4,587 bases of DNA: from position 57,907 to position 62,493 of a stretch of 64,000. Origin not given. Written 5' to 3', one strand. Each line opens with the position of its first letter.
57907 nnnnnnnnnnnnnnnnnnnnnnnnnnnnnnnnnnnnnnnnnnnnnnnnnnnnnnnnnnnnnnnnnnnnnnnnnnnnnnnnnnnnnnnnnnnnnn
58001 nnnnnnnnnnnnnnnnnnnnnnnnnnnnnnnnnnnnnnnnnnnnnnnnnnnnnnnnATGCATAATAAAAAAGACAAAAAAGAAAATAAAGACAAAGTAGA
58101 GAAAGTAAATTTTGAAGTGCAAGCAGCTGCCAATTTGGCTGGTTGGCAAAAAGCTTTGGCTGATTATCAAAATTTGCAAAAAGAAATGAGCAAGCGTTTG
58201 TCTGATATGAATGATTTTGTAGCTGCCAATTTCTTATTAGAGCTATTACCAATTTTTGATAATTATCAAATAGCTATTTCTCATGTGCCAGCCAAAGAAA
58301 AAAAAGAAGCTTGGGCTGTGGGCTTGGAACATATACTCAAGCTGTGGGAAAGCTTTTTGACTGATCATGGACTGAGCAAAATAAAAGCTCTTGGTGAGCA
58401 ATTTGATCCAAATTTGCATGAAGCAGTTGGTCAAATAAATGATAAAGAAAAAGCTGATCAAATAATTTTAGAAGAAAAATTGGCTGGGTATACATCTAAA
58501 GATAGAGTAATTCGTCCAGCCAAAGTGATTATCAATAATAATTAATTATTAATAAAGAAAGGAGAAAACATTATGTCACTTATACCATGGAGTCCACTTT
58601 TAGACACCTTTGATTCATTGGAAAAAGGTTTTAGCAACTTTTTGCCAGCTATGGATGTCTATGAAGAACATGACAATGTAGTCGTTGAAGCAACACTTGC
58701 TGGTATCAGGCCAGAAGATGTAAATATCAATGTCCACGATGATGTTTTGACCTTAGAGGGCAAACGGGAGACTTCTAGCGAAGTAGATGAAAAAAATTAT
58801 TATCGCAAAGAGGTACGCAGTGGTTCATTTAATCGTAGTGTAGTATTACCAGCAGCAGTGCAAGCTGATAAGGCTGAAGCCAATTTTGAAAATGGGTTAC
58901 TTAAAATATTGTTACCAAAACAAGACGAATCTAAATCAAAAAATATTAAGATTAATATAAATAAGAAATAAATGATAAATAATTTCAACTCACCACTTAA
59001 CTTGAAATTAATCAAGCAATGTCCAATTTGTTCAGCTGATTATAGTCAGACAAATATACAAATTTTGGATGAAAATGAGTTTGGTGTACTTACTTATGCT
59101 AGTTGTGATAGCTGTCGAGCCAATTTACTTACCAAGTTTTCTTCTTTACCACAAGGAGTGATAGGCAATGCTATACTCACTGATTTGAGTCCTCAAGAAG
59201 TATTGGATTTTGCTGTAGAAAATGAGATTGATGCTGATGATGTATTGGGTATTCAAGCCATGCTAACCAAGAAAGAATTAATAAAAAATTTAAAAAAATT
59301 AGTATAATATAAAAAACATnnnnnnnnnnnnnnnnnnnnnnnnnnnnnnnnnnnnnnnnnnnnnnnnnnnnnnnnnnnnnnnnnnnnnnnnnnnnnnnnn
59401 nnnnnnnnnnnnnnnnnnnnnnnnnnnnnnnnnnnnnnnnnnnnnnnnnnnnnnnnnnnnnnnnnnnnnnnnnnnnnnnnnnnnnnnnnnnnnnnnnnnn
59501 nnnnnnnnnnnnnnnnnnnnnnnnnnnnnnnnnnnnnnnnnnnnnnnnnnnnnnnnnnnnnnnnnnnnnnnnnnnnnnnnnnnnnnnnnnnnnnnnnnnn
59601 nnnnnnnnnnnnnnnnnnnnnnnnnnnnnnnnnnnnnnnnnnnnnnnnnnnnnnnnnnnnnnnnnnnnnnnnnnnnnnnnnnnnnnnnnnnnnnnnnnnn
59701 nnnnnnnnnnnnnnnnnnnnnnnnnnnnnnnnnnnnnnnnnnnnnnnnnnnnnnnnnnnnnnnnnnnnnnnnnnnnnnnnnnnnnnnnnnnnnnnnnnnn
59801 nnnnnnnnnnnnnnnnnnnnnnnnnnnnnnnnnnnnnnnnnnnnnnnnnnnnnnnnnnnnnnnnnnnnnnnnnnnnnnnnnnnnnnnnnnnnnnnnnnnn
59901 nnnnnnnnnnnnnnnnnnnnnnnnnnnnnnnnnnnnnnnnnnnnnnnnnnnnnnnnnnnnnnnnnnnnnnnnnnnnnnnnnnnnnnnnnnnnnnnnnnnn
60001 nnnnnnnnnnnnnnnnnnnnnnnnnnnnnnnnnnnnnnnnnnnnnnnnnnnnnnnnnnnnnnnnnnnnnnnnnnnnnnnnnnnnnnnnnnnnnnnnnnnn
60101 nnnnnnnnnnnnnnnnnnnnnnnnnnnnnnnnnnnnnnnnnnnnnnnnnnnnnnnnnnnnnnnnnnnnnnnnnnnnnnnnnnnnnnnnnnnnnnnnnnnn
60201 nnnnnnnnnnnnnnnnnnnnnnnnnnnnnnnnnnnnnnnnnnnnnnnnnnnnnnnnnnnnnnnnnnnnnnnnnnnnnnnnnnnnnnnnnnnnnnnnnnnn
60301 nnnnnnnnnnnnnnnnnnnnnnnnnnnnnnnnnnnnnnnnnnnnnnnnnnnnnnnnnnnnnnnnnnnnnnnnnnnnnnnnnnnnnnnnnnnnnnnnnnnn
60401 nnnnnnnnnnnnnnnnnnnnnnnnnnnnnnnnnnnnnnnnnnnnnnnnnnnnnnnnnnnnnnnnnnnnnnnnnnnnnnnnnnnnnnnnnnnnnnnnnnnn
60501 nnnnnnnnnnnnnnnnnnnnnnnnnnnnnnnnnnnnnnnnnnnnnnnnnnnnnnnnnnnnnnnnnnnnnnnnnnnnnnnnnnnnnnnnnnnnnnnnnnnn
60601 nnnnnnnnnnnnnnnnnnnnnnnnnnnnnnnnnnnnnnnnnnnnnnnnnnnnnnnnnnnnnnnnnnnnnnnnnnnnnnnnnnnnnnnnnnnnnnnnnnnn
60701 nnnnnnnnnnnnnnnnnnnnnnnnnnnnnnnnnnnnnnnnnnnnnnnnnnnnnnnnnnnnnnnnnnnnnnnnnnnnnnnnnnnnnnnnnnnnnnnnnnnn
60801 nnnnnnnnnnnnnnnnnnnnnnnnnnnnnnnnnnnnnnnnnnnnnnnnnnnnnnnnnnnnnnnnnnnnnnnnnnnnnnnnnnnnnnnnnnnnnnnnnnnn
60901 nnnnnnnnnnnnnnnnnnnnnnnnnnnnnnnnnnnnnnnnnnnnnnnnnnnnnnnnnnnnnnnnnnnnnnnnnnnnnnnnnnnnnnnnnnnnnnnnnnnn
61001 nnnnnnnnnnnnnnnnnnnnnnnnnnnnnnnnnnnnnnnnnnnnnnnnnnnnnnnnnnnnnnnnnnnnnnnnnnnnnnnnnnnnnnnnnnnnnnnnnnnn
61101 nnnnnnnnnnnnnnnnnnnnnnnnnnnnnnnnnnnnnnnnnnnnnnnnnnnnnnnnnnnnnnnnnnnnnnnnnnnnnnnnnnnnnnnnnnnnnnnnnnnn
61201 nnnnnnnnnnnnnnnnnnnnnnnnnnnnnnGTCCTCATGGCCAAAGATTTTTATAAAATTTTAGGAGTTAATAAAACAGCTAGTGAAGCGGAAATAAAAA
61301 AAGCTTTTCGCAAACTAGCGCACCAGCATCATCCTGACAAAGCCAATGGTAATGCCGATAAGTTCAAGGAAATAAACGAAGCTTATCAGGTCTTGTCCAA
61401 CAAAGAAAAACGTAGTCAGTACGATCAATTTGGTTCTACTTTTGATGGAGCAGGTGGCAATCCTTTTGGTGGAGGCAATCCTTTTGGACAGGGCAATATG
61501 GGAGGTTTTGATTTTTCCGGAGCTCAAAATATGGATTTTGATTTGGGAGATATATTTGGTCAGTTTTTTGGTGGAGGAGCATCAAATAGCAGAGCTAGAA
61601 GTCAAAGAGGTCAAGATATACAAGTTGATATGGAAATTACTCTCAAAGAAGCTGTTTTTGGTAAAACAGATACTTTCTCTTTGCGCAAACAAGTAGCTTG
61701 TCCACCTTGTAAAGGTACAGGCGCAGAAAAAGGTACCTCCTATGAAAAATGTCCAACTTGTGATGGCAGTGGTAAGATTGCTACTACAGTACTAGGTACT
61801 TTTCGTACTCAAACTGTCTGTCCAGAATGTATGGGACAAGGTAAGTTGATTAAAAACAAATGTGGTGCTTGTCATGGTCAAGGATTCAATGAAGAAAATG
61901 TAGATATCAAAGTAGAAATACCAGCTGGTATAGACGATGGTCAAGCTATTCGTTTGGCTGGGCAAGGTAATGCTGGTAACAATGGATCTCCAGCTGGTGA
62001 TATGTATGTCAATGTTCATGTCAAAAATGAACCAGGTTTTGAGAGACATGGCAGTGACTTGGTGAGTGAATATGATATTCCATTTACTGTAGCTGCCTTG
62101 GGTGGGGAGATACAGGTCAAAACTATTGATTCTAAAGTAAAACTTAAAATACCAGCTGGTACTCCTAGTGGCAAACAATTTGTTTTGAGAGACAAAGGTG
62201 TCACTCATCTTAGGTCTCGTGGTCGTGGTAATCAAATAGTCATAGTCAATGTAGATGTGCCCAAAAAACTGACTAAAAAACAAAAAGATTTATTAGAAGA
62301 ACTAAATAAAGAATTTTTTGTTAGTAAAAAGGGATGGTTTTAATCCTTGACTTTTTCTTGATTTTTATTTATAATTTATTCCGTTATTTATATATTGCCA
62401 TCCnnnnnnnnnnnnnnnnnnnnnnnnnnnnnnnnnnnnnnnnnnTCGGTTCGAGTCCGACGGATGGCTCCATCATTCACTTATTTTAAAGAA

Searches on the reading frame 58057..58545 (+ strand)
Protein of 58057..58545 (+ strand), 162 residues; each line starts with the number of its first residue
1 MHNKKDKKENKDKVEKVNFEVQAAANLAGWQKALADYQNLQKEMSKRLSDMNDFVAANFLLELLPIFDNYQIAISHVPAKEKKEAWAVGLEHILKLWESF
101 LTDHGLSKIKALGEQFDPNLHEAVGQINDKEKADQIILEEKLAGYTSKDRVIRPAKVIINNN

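Call 57: search_protein_families(library=pfam, proteins=[window:58057-58545:+], max_evalue=1)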
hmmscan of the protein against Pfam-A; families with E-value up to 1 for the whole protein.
window:58057-58545:+ (162 aa): 2 families
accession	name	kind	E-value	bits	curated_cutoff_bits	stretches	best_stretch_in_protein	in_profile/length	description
PF01025.24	GrpE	-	7.1e-36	123.8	25.8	1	4-160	10-164/165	GrpE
PF22965.1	INTS7_C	-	0.017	16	25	1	6-86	35-114/114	Integrator complex subunit 7, C-terminal domain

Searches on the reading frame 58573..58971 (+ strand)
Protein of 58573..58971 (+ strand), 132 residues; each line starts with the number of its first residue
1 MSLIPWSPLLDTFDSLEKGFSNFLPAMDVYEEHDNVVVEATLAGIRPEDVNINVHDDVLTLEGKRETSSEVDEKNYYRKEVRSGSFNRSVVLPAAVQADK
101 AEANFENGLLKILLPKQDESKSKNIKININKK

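Call 57: search_protein_families(library=pfam, proteins=[window:58573-58971:+], max_evalue=1)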
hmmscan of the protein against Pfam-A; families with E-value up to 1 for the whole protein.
window:58573-58971:+ (132 aa): 3 families
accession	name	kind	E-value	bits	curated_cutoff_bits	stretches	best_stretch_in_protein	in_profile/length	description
PF00011.27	HSP20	-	1.4e-21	76.9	20.8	1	29-129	2-101/102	Hsp20/alpha crystallin family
PF17886.7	ArsA_HSP20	-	1e-05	25.4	22.5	1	34-112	2-61/63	HSP20-like domain found in ArsA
PF04969.22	CS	-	0.011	17.1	21.3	1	28-116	4-78/78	CS domain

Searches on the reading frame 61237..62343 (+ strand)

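Call 57: search_protein_families(library=pfam, proteins=[window:61237-62343:+], max_evalue=1)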
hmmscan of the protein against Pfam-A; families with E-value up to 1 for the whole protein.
window:61237-62343:+ (368 aa): 9 families
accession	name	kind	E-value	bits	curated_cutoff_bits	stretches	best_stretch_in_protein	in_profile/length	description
PF01556.23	DnaJ_C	-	3.2e-48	164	26.6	1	128-342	1-152/152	DnaJ C terminal domain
PF00226.36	DnaJ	-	2e-25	89.1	27.8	1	4-63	1-63/63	DnaJ domain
PF00684.25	DnaJ_CXXCXGXG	-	1.1e-14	54.9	32.7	1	155-216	1-65/65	DnaJ central domain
PF15777.11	Anti-TRAP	-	6.7e-05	23.2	32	2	170-204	11-42/59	Tryptophan RNA-binding attenuator protein inhibitory protein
PF16685.11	zf-RING_10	-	0.037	14.6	31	1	193-227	24-58/70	zinc RING finger of MSL2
PF07191.17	Zn_ribbon_6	-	0.043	14.3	25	1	154-211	2-47/67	Double zinc ribbon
PF17302.8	DUF5351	-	0.16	12.7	27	0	172-203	1-28/29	Family of unknown function (DUF5351)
PF21002.2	TMEM106_N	-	0.23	12.6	24.5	1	135-183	23-68/91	Transmembrane protein 106 N-terminal region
PF18551.6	TackOD1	-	0.66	9.9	32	0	192-220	74-102/188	Thaumarchaeal output domain 1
